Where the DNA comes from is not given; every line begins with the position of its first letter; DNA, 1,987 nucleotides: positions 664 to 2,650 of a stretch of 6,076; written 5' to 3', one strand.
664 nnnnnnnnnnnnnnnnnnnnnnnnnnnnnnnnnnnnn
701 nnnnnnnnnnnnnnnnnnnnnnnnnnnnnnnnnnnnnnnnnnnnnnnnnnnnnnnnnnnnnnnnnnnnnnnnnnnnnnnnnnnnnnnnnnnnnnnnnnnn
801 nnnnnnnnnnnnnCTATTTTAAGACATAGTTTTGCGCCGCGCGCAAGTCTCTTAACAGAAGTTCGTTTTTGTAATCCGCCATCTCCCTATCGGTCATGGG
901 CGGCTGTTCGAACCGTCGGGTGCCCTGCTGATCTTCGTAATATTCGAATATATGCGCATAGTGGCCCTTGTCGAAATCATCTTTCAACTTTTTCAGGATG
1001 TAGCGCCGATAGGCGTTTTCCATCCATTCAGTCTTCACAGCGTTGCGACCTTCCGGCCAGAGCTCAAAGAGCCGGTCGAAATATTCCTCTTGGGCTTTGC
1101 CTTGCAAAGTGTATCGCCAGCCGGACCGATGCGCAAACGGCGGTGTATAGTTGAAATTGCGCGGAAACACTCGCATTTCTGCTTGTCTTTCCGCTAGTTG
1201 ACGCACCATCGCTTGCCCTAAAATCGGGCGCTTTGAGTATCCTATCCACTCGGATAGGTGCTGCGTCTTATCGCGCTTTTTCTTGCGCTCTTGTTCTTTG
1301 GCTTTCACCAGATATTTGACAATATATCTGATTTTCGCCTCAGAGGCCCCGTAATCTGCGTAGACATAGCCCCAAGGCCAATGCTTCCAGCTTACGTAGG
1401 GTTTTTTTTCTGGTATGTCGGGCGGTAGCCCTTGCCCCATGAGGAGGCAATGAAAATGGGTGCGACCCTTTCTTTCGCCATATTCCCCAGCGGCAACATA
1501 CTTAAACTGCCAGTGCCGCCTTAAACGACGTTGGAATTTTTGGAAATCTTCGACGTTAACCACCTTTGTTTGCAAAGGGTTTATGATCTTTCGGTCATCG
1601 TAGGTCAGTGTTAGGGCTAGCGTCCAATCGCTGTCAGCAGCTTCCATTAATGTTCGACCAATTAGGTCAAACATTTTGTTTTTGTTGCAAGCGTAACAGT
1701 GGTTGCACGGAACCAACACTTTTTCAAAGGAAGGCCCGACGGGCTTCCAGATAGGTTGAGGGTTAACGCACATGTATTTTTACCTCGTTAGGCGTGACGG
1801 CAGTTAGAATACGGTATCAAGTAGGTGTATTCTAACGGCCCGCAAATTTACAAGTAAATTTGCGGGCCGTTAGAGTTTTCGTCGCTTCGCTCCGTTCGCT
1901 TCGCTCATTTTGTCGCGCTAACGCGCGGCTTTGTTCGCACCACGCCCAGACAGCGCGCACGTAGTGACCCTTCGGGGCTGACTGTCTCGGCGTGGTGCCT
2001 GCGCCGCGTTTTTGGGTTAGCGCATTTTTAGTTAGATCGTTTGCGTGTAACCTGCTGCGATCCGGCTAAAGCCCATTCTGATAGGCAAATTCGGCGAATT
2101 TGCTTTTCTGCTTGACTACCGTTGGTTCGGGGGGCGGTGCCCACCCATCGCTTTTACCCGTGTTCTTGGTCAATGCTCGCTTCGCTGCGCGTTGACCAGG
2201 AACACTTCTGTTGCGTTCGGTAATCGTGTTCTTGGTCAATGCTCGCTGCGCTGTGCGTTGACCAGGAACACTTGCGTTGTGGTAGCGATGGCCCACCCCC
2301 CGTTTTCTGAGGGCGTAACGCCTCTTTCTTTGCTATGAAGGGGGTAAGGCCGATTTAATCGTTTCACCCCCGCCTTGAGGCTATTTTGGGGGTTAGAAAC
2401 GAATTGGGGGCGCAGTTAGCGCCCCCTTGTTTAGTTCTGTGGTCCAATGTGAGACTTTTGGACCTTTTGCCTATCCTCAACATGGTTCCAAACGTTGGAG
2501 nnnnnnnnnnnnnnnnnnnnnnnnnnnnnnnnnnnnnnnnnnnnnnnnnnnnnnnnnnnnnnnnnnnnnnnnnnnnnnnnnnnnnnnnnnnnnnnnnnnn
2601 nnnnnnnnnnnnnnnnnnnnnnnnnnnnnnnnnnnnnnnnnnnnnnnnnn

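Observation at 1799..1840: phiX174-origin-like decamer displayed in a hairpin loop just upstream of rep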

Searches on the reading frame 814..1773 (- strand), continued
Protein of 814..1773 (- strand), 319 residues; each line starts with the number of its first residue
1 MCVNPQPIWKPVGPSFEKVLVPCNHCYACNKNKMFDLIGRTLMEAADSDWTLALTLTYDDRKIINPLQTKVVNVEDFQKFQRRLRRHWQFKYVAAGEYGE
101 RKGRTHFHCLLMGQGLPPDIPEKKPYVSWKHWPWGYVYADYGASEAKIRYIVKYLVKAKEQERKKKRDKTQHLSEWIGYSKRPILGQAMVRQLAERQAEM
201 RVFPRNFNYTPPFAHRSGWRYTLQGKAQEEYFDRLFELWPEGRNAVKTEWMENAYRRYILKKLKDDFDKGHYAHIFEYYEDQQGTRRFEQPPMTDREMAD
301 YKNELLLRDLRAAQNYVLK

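Call 92: find_related_loci(query=A3, collection=viral_contigs, flank=5000)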
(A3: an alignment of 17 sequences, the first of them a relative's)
Query A3 (294 aa) in viral_contigs; peptide patterns used: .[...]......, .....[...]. (x = any residue, [..] = any of these).
600 stretches matched a pattern (row limit reached: there are more); 525 encode a relative of the query (tblastn E <= 1e-3); the best 80 are kept; 80 distinct loci.
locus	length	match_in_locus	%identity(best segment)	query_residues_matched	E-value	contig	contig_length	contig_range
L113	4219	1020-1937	51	1-293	5e-95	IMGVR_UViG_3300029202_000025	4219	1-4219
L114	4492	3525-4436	51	1-293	3e-94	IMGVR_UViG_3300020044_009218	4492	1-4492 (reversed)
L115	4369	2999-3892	51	1-293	7e-94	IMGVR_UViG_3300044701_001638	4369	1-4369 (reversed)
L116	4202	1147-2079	50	1-294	1e-93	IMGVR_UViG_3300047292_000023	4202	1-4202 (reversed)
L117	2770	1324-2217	51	1-293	1e-95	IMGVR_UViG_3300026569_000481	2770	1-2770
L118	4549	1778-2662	50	1-294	2e-93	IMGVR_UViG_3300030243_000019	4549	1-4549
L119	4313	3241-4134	51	1-293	3e-93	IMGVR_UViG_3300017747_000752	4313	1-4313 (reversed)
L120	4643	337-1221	51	1-294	4e-93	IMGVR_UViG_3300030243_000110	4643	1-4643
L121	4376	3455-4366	51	1-293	7e-93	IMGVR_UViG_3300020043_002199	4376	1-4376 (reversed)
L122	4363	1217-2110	50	1-293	2e-92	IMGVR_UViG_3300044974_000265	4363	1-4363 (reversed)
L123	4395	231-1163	50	1-294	1e-92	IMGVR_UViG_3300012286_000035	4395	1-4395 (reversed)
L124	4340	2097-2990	51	1-293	1e-92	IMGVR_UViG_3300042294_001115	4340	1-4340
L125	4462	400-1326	50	1-293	5e-92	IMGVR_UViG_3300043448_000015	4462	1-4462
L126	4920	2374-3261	49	1-294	7e-92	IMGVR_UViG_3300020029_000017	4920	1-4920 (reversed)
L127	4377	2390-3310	50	1-293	5e-92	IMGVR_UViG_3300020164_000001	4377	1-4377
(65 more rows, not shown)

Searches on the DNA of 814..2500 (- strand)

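Call 80: search_rna_families(source=window, start=1700, end=2500, threshold=evalue, max_evalue=1)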
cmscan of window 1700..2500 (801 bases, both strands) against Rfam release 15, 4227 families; matches with E-value up to 1: 4.
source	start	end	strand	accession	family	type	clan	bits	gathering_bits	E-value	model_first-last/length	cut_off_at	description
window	1829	1877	+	RF04252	mir-8186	Gene; miRNA;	-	23.9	80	0.012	1-61/61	no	mir-8186 microRNA precursor family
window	2226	2271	+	RF03843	MIR2600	Gene; miRNA;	-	21.9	98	0.12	1-85/85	no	MIR2600 microRNA precursor family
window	2319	2372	-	RF01078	PK-PYVV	Cis-reg;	-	21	65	0.35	1-58/58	no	3'-terminal pseudoknot in PYVV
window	1804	1876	+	RF00042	CopA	Gene; antisense;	-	19.8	60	0.86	1-92/92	no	CopA-like RNA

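Call 112: search_with_rna_model(model_id=R1, sources=[L091, L002, L095, L096, L097, L098, L099, L100, L102, L103, L104, L105, L106, L107, L108, L013, L014, L018, L020, L024, L050, L063, L109, L110, L111, L194, L195], max_evalue=10)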
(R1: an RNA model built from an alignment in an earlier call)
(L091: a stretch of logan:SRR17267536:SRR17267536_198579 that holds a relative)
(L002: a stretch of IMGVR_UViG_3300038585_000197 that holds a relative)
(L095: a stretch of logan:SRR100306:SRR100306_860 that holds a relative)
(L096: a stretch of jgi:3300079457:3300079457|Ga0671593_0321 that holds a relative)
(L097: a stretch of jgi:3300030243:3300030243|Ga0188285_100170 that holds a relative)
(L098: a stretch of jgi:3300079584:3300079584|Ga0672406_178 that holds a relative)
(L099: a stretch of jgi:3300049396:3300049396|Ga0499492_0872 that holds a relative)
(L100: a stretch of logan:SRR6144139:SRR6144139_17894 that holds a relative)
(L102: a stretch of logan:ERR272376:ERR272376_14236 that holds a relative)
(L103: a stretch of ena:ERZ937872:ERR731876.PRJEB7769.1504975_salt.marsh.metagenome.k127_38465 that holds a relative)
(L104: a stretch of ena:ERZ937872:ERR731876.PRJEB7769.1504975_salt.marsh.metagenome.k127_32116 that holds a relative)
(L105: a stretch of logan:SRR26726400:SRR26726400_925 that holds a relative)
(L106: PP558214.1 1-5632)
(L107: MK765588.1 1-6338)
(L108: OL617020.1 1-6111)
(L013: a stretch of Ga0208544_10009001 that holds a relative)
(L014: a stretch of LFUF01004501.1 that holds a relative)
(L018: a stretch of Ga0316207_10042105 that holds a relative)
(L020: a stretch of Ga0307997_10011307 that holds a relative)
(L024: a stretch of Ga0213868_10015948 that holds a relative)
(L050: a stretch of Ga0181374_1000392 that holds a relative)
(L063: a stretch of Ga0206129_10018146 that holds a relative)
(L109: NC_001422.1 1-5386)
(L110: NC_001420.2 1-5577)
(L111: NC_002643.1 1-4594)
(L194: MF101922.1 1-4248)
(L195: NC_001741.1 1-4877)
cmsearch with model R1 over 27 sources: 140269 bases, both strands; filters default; matches with E-value up to 10: 2.
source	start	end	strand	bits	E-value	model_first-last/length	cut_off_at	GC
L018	526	556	+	17.8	0.35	1-33/33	no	0.32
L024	4523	4541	-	13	4.7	8-26/33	no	0.11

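Call 114: search_with_rna_model(model_id=R1, sources=[L091, L002, L095, L096, L097, L098, L099, L100, L102, L103, L104, L105, L106, L107, L108, L013, L014, L020], max_evalue=10, filters=off)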
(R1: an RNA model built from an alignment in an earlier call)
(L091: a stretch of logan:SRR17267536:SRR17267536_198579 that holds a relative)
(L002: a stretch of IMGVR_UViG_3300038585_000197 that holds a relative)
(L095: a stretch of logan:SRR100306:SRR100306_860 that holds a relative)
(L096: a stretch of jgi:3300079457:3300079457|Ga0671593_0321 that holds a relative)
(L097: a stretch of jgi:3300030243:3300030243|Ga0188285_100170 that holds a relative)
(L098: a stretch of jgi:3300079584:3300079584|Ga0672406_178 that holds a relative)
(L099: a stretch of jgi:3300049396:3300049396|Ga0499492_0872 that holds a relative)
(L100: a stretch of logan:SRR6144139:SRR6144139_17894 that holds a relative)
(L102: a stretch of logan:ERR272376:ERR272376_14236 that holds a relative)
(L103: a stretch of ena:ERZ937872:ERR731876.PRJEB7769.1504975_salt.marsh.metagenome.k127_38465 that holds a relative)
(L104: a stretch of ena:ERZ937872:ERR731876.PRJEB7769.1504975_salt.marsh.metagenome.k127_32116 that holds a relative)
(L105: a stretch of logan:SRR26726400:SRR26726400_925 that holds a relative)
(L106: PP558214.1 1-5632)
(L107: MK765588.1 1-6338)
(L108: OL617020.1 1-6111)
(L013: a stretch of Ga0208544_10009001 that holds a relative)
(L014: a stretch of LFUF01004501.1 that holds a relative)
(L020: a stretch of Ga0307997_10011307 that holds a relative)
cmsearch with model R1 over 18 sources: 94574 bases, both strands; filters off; matches with E-value up to 10: 8.
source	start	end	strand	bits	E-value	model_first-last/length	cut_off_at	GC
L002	2894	2926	+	15.6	0.79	1-33/33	no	0.48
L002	2894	2926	-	14.7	1.3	1-33/33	no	0.48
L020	752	765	+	13.3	2.7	1-33/33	no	0.71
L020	752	765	-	13.3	2.7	1-33/33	no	0.71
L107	2917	2953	-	12.3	4.8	1-33/33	no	0.51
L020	1507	1525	-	11.4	7.7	1-33/33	no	0.42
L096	4149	4188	-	11.4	7.8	1-33/33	no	0.55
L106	4885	4902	+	11.2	8.5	1-33/33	no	0.61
